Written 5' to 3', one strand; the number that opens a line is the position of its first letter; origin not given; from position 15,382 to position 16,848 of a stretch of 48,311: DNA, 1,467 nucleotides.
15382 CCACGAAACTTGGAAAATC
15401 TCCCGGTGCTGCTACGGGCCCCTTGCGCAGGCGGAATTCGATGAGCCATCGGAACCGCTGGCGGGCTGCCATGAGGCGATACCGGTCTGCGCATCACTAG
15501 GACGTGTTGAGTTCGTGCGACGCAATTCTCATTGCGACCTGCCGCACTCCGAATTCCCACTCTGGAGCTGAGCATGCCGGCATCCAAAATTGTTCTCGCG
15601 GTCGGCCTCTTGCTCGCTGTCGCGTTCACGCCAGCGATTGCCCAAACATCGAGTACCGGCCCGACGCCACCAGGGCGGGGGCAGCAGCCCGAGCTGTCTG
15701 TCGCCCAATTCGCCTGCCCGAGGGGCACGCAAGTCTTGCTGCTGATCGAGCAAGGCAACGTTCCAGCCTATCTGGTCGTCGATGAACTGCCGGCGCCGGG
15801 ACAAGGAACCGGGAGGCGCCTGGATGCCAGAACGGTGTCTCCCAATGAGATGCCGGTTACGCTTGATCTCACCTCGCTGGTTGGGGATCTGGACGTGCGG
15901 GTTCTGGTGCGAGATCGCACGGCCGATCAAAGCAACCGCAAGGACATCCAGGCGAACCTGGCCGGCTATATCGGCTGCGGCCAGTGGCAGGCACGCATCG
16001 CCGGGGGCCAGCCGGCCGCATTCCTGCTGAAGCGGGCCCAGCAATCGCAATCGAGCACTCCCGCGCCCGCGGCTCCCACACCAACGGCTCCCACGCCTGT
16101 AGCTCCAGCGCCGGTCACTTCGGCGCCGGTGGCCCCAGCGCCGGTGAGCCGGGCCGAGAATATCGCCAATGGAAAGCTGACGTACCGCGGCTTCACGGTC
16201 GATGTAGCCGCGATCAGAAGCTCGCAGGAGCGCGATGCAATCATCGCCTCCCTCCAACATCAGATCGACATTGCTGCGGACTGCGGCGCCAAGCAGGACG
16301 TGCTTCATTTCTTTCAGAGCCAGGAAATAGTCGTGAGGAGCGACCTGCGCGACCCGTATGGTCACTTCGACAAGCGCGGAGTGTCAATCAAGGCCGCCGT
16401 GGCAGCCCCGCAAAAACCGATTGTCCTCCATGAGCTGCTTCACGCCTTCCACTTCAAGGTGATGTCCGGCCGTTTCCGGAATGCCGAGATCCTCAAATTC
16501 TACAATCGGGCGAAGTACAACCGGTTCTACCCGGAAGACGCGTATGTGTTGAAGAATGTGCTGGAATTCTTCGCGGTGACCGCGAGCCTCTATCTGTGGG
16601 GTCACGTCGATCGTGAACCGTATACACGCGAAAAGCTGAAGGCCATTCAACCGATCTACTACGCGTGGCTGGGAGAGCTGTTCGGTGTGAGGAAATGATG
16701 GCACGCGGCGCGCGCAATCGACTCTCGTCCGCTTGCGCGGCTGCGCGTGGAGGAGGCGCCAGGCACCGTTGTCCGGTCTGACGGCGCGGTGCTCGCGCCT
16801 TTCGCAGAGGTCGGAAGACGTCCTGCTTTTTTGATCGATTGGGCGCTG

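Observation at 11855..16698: Lower-GC islet: a membrane CadC-like/TPR regulator divergent from three genes with signal-like N-termini, none in a family I can name - best candidate for an undescribed system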

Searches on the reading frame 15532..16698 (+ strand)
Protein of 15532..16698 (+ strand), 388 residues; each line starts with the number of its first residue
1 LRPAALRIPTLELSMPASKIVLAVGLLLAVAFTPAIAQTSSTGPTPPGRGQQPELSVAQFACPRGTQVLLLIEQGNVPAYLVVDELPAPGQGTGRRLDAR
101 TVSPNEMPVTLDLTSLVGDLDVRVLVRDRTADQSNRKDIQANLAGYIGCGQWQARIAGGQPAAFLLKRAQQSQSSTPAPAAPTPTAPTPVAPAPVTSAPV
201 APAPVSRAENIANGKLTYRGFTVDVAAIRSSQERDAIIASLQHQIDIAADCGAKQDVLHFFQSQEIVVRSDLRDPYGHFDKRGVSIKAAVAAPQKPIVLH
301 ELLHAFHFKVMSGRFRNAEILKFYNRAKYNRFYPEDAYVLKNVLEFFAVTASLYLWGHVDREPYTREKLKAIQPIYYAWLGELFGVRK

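Call 3: search_protein_families(library=pfam, proteins=[window:15532-16698:+], max_evalue=1)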
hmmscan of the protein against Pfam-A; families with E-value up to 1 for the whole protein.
window:15532-16698:+ (388 aa): 2 families
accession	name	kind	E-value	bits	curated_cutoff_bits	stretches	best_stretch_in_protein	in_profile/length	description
PF07737.17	ATLF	-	0.0036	17.5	27.4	1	297-380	113-190/193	Anthrax toxin lethal factor, N- and C-terminal domain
PF11593.13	Med3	-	0.65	9.6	29.3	0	170-222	135-174/398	Mediator complex subunit 3 fungal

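Call 4: search_protein_families(library=ncbifam, proteins=[window:15532-16698:+], max_evalue=1)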
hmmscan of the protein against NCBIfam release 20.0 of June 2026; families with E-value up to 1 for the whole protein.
window:15532-16698:+ (388 aa): 0 families

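Call 6: find_homologous_proteins(query=window:15574-16695:+)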
Query window:15574-16695:+ (374 aa): 219 proteins with E <= 0.001 among 8000 candidates; the best 120 are listed.
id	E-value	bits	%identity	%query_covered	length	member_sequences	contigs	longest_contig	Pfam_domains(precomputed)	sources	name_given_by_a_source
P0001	4.8e-246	834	100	100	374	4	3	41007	-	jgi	jgi:hypothetical protein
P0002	1.6e-196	671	80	100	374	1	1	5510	-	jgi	jgi:hypothetical protein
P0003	9.8e-176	602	82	87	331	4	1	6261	-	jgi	jgi:hypothetical protein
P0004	2.5e-153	529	74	82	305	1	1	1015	-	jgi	jgi:hypothetical protein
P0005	1.1e-135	471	56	99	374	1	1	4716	-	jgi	jgi:cell division septation protein DedD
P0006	2.1e-127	443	55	100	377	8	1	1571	PF07737.18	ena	-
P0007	6.5e-76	274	70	48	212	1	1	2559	-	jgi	-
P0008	7.0e-74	267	67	47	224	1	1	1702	-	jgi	jgi:hypothetical protein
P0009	4.0e-73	265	67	49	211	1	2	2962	-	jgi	jgi:hypothetical protein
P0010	9.3e-73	264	64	50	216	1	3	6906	-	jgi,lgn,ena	-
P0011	1.4e-70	256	54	59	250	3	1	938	PF07737.18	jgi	-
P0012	5.7e-70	254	63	47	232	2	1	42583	-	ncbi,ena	-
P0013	1.6e-69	253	60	53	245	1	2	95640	-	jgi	jgi:hypothetical protein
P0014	5.3e-69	251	58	58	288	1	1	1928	-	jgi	jgi:hypothetical protein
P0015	2.2e-68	249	59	51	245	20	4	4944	-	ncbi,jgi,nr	ncbi:MAG: hypothetical protein QOI40_4634 [Alphaproteobacteria bacterium]|jgi:hypothetical protein|n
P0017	1.3e-67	247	60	52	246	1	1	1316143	-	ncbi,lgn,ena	-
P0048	1.5e-61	227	59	49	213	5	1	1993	PF07737.18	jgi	jgi:hypothetical protein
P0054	4.1e-61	225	56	49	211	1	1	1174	PF07737.18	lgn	-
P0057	4.4e-61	225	54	52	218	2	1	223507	PF07737.18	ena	-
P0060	9.8e-61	224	57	45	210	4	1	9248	PF07737.18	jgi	jgi:hypothetical protein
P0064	1.6e-60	223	57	47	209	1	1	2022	PF07737.18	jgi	-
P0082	3.5e-59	219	53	55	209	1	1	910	PF07737.18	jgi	jgi:hypothetical protein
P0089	2.2e-58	216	53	52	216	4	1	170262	PF07737.18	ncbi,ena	-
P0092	2.9e-58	216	54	49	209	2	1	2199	PF07737.18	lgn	-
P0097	7.6e-58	215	58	46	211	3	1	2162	PF07737.18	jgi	jgi:hypothetical protein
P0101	1.1e-57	214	55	46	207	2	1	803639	-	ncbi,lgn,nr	ncbi:hypothetical protein JQ543_01185 [Bradyrhizobium diazoefficiens]|nr:hypothetical protein [Brady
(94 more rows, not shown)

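Call 9: find_encoding_contigs(protein=P0002, flank=10000, max_places=4)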
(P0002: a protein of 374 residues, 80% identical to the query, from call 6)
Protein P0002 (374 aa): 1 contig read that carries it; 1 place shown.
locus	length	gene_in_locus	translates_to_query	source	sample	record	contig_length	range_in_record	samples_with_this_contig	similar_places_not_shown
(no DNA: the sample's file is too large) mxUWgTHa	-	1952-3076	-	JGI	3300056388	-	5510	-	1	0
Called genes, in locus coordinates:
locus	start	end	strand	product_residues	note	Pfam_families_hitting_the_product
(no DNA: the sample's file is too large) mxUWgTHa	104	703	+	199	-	-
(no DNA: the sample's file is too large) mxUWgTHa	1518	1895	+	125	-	-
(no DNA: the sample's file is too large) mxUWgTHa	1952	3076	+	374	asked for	-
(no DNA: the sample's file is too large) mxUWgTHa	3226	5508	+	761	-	?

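Call 10: find_encoding_contigs(protein=P0005, flank=10000, max_places=4)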
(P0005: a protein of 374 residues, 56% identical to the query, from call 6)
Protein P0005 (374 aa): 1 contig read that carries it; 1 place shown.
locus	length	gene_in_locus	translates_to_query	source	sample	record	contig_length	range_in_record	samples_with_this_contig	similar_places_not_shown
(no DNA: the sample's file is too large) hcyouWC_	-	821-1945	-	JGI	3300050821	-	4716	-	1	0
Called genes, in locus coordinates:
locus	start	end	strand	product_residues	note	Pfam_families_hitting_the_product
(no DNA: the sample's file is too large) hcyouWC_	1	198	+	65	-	?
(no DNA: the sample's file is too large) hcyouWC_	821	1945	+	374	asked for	-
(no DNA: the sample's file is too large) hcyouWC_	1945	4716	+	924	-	?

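Call 13: find_encoding_contigs(protein=P0003, flank=10000, max_places=3)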
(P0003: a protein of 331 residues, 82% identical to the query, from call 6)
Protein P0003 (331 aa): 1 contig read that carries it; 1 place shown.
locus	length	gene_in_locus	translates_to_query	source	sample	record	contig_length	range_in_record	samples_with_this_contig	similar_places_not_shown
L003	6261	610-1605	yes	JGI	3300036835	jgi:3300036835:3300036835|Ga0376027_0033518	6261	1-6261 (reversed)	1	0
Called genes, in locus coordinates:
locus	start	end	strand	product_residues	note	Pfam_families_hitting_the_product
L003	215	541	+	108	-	-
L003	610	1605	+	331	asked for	-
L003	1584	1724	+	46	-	-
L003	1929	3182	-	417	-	PF04348:LppC, PF13458:Peripla_BP_6, PF01094:ANF_receptor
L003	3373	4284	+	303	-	PF00590:TP_methylase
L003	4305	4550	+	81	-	PF02597:ThiS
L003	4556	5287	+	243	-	PF06707:DUF1194, PF00092:VWA (weak), PF13519:VWA_2 (weak)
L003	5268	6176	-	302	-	PF00892:EamA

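Call 14: find_encoding_contigs(protein=P0101, flank=8000, max_places=3)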
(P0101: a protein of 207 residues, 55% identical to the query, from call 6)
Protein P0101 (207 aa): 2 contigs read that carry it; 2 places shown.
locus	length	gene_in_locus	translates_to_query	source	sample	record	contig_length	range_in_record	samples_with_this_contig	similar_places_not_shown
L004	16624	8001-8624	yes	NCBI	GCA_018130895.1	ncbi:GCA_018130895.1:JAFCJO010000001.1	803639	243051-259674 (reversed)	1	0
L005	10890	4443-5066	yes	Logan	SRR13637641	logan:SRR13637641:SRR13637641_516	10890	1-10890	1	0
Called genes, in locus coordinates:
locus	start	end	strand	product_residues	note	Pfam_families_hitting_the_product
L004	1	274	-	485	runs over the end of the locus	PF08811:DUF1800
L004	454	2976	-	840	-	PF05569:Peptidase_M56, PF11954:DUF3471 (weak)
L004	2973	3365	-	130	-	PF01978:TrmB (faint), PF03965:Penicillinase_R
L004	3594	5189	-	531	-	PF00390:malic, PF03949:Malic_M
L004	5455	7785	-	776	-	PF25392:MS_channel_TM1, PF21088:MS_channel_1st, PF00924:MS_channel_2nd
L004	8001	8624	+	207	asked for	-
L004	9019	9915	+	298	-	PF00753:Lactamase_B, PF12706:Lactamase_B_2 (weak)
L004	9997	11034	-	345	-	PF01734:Patatin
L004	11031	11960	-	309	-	PF03976:PPK2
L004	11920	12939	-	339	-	PF02653:BPD_transp_2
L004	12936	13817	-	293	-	PF02653:BPD_transp_2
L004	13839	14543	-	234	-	PF00005:ABC_tran, PF13304:AAA_21 (faint)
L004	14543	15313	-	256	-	PF00005:ABC_tran, PF12399:BCA_ABC_TP_C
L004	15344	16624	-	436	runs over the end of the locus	PF13433:Peripla_BP_5, PF13458:Peripla_BP_6, PF01094:ANF_receptor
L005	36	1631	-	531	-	PF00390:malic, PF03949:Malic_M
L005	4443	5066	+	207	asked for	-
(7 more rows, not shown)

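Call 15: find_encoding_contigs(protein=P0017, flank=8000, max_places=3)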
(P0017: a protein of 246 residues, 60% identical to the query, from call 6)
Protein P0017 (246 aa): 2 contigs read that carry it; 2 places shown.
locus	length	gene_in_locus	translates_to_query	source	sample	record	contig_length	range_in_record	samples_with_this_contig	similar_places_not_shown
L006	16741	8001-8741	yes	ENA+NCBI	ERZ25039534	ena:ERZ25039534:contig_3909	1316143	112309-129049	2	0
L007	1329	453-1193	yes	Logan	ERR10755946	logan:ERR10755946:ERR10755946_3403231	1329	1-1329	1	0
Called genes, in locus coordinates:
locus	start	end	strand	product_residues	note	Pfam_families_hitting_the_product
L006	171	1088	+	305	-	PF13628:DUF4142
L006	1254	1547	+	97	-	PF13473:Cupredoxin_1, PF00127:Copper-bind (faint)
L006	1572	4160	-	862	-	PF00989:PAS (faint), PF12860:PAS_7, PF12860:PAS_7, PF08448:PAS_4 (weak), PF13188:PAS_8 (weak), PF08447:PAS_3 (weak), PF00990:GGDEF, PF00563:EAL, +1 more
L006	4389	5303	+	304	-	PF13458:Peripla_BP_6 (faint), PF00532:Peripla_BP_1, PF13407:Peripla_BP_4, PF13377:Peripla_BP_3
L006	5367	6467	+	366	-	PF01408:GFO_IDH_MocA, PF22725:GFO_IDH_MocA_C3, PF02894:GFO_IDH_MocA_C (weak)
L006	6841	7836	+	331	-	PF03401:TctC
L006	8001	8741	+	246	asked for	-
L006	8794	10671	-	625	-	PF00593:TonB_dep_Rec_b-barrel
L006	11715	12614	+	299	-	PF01618:MotA_ExbB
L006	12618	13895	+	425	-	PF02472:ExbD, PF13103:TonB_2, PF03544:TonB_C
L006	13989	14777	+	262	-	-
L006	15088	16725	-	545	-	PF00486:Trans_reg_C, PF13428:TPR_14 (faint), PF07719:TPR_2 (faint), PF00515:TPR_1 (faint), PF13414:TPR_11 (faint)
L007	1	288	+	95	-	?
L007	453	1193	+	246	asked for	-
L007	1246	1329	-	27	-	?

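Call 22: search_solved_structures(query=A2, max_evalue=10, show_alignments=3)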
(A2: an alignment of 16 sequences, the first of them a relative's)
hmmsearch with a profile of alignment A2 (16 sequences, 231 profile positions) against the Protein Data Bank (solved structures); distinct sequences matched with E-value up to 10: 11.
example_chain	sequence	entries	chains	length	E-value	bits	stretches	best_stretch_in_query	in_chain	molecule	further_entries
6fpc_A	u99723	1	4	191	1.8e-08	37.1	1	142-227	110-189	PRO-PRO endopeptidase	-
6r55_A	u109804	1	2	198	0.2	14.1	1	142-226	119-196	Pro-Pro endopeptidase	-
6r56_A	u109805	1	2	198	0.2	14.1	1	142-226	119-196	Pro-Pro endopeptidase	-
6r5a_A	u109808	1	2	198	0.29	13.6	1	142-226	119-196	Pro-Pro endopeptidase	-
6r53_A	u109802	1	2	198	0.3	13.5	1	142-226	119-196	Pro-Pro endopeptidase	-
5a0p_A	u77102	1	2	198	0.3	13.5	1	142-226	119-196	ZINC METALLOPROTEASE ZMP1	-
2n6j_A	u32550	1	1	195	0.3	13.5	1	142-226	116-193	Zinc metalloprotease Zmp1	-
6r52_A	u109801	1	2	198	0.3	13.5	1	142-226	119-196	Pro-Pro endopeptidase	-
5n12_A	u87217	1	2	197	0.3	13.5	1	142-226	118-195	Pro-Pro endopeptidase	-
6r54_A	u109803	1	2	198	0.32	13.4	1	142-226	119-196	Pro-Pro endopeptidase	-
9g0j_A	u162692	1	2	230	1.3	11.4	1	142-226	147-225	ATLF-like domain-containing protein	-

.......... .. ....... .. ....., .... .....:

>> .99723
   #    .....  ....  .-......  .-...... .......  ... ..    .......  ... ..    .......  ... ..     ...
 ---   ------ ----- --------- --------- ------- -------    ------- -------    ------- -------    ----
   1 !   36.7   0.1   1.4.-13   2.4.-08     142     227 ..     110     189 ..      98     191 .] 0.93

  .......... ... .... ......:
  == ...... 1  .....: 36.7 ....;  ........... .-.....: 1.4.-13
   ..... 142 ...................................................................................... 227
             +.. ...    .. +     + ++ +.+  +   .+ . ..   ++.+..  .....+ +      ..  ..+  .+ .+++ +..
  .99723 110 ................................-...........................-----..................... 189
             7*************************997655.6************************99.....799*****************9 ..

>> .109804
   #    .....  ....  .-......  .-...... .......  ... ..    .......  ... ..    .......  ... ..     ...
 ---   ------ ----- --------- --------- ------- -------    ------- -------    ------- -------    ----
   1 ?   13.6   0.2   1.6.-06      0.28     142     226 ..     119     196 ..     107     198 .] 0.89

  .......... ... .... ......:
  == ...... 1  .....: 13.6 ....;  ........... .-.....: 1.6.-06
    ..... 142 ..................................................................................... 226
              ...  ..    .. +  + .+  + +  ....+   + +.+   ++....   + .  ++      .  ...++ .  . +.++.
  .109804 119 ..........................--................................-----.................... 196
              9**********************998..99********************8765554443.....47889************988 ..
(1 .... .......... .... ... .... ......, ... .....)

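Call 46: predict_structure(alignment_id=A4)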
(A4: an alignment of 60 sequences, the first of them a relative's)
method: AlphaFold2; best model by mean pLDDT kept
length: 374 residues; sequences in the alignment: 60
mean_pLDDT: 74.7   pTM: 0.55
mean pLDDT of the five models: 74.7, 74.6, 74.3, 70.9, 68.5
residues with pLDDT >= 90: 158; 70-90: 85; 50-70: 25; < 50: 106
segments of 3 or more residues with pLDDT < 50: 1-39, 120-126, 130-132, 134-184, 187-192
pLDDT, mean of each block of 10 residues (from residue 1): 40 33 39 45 80 79 80 85 85 80 86 68 47 46 37 33 40 47 48 72 98 96 96 96 98 96 94 94 96 97 95 92 92 94 73 85 96 87
secondary structure, 60 per line:
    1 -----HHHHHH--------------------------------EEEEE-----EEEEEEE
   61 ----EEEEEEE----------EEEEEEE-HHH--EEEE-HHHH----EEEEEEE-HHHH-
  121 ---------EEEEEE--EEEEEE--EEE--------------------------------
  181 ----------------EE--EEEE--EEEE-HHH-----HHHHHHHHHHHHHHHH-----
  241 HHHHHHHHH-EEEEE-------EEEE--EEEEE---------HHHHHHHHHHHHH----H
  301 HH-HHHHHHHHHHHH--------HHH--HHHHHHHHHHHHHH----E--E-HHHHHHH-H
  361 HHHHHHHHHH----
elements in order: H6-11 E44-48 E54-60 E65-71 E82-88 E95-98 H100-103 E108-114 H116-119 E130-135 E138-143 E146-148 E201-204 E207-210 H220-235 H241-249 E251-255 E263-266 E269-273 H283-295 H304-315 H329-342 H352-358 H360-370

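Call 50: fold_search(model_id=the predicted structure, library=pdb)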
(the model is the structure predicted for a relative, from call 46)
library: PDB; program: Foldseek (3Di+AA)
matches with E <= 10: 1144; with E <= 0.001: 0
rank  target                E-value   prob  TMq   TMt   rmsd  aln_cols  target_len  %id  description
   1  9g3t_B                2.1e-03  1.00  0.31  0.53   7.4       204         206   14  Structure of the PRO-PRO endopeptidase (PPEP-3) E153A Y189F from Geobacillus thermodenitrificans (released 2025-07-23)
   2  9vjj_A                3.5e-03  0.99  0.15  0.18   8.6       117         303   13  Crystal Structure of human Latent TGF-beta1 in complex with SOF10 (released 2026-02-04)
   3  9vjj_B                4.1e-03  0.99  0.15  0.18   8.6       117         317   13  Crystal Structure of human Latent TGF-beta1 in complex with SOF10 (released 2026-02-04)
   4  6gff_E                5.5e-03  0.99  0.16  0.25   7.2       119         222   13  Structure of GARP (LRRC32) in complex with latent TGF-beta1 and MHG-8 Fab (released 2018-11-07)
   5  6gff_C                1.0e-02  0.87  0.17  0.27  14.7       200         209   14  Structure of GARP (LRRC32) in complex with latent TGF-beta1 and MHG-8 Fab (released 2018-11-07)
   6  7xyo_A                1.2e-02  0.30  0.18  0.14  22.0       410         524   12  Crystal Structure of a M61 aminopeptidase family member from Myxococcus fulvus (released 2023-06-07)
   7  5ffo_D                1.2e-02  0.91  0.17  0.19  13.8       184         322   15  Integrin alpha V beta 6 in complex with pro-TGF-beta (released 2017-01-25)
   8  5ffo_H                1.2e-02  0.84  0.17  0.19  15.6       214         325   15  Integrin alpha V beta 6 in complex with pro-TGF-beta (released 2017-01-25)
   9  8rew_C                1.4e-02  0.96  0.17  0.27   6.3       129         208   14  CryoEM structure of human GARP-lTGFbeta1 in complex with a Fab fragment derived from an activating antibody. (released 2025-03-26)
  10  5vqp_A                1.4e-02  0.95  0.15  0.17   9.0       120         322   13  Crystal structure of human pro-TGF-beta1 (released 2017-11-15)
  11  7yx8_B                1.7e-02  0.23  0.18  0.16  24.8       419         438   10  Crystal structure of the AM0627 (E326A) inactive mutant in complex with PSGL-1-like bis-T glycopeptide and Zn2+ (released 2022-07-20)
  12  6uja_D                1.8e-02  0.94  0.15  0.29   8.2       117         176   14  Integrin alpha-v beta-8 in complex with pro-TGF-beta1 (released 2020-02-05)
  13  8vsd_E                1.9e-02  0.92  0.16  0.18   6.2       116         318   12  avb8/L-TGF-b1/GARP (released 2024-09-11)
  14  8rex_C                2.1e-02  0.93  0.15  0.24   6.8       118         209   12  CryoEM structure of mouse GARP-lTGFbeta1 in complex with a Fab fragment derived from an activating antibody. (released 2025-06-25)
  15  8udz_B                2.2e-02  0.97  0.14  0.18   4.8        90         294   14  The Structure of LTBP-49247 Fab Bound to TGFbeta1 Small Latent Complex (released 2024-07-17)
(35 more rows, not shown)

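Call 52: find_related_loci(query=A2, collection=genome_contigs, flank=6000)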
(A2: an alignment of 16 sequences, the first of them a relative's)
Query A2 (374 aa) in genome_contigs; peptide patterns used: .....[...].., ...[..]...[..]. (x = any residue, [..] = any of these).
373 stretches matched a pattern; 168 encode a relative of the query (tblastn E <= 1e-3); the best 80 are kept; 80 distinct loci.
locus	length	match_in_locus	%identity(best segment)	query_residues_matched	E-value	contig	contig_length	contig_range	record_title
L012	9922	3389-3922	63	199-374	4e-70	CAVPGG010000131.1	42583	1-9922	MAG: uncultured proteobacterium isolate MFD10064.bin.2.56 genome assembly, contig: contig_23154, whole genome shotgun se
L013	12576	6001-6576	60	180-374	2e-69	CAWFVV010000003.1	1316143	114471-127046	MAG: uncultured Alphaproteobacteria bacterium isolate MFD04967.bin.1.195 genome assembly, contig: contig_3909, whole gen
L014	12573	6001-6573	56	186-374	2e-67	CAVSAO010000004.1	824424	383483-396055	MAG: uncultured Alphaproteobacteria bacterium isolate MFD05705.bin.2.94 genome assembly, contig: contig_37542, whole gen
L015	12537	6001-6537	57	198-374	7e-64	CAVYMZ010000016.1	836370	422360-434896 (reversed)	MAG: uncultured Alphaproteobacteria bacterium isolate MFD05705.bin.2.82 genome assembly, contig: contig_53899, whole gen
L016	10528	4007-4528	61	202-374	2e-63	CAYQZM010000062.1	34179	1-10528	MAG TPA_asm: uncultured Rhizobium sp. isolate binchicken_co84_379 genome assembly, contig: k141_98653, whole genome shot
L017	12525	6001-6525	54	202-374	2e-61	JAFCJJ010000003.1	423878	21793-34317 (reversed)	Bradyrhizobium diazoefficiens strain SZCCT0423 NODE_3, whole genome shotgun sequence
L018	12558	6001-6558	52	192-374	4e-60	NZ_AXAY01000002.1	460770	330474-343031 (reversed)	Bradyrhizobium sp. WSM3983 YUADRAFT_scaffold_1.2_C, whole genome shotgun sequence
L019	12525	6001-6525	53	202-374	2e-59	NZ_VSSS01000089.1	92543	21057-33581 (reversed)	Bradyrhizobium rifense strain CTAW71 CTAW71_S1_R1__contig_90, whole genome shotgun sequence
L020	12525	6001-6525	53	202-374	6e-59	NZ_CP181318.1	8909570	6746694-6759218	Bradyrhizobium ganzhouense strain JCM19881 chromosome, complete genome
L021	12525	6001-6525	53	202-374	7e-59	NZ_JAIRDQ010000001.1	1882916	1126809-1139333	Bradyrhizobium sp. Oc8 scaffold1-size1882916, whole genome shotgun sequence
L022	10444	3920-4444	54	202-374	4e-59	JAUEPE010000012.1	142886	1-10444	Frankia sp. RB7 NODE_12_length_142886_cov_62.041384, whole genome shotgun sequence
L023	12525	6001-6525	51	202-374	2e-58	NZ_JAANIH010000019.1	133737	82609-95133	Bradyrhizobium campsiandrae strain INPA 394B NODE_19_length_133737_cov_12.759404, whole genome shotgun sequence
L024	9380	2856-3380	53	202-374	1e-57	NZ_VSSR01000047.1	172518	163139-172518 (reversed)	Bradyrhizobium cytisi strain CTAW11 CTAW11_S1_R1__contig_48, whole genome shotgun sequence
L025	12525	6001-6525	52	202-374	5e-57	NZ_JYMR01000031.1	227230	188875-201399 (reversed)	Bradyrhizobium sp. LTSP849 NODE_31, whole genome shotgun sequence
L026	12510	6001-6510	56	199-374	2e-52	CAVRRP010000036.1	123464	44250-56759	MAG: Candidatus Eremiobacteraeota bacterium isolate MFD01213.bin.3.295 genome assembly, contig: contig_7328, whole genom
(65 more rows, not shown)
